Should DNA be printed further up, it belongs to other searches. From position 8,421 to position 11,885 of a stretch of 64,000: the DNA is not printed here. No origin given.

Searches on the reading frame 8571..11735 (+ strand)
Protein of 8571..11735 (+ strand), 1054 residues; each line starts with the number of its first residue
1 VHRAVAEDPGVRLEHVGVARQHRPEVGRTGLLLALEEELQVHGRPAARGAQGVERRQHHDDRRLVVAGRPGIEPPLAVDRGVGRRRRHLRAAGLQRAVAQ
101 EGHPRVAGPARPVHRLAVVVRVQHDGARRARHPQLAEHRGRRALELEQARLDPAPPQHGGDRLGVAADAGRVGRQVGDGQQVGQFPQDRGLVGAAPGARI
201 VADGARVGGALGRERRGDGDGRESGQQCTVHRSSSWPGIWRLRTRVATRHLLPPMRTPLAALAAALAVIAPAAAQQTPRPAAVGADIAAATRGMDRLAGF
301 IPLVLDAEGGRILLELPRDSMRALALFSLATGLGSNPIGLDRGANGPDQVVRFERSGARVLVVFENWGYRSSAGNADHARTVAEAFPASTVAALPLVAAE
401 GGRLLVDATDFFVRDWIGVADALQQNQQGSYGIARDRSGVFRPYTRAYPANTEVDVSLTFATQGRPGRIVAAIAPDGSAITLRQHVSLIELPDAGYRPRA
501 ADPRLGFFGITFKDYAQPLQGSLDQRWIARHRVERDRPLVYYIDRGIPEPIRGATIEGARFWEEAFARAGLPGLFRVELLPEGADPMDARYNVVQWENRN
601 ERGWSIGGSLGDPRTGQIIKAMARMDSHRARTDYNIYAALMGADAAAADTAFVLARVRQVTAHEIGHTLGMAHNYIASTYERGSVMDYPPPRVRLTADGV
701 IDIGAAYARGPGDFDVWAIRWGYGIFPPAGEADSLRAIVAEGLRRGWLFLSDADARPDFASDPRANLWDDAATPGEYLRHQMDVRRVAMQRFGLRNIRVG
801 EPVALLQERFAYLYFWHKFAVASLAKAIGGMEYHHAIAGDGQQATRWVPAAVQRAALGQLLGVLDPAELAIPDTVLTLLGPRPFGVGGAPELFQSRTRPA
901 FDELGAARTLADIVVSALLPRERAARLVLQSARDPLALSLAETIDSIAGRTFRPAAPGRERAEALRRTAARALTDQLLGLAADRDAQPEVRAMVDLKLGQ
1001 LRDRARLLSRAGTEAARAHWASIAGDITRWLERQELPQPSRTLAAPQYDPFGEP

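Call 44: search_protein_families(library=pfam, proteins=[window:8571-11735:+], max_evalue=0.0001)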
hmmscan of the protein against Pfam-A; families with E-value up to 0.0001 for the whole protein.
window:8571-11735:+ (1054 aa): 2 families
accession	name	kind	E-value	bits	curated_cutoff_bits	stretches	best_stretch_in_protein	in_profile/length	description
PF16313.11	DUF4953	-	2.3e-53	181.9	24.2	1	648-955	4-313/316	Met-zincin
PF17148.9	DUF5117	-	1.2e-30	107.2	27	1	343-534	1-187/189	Domain of unknown function (DUF5117)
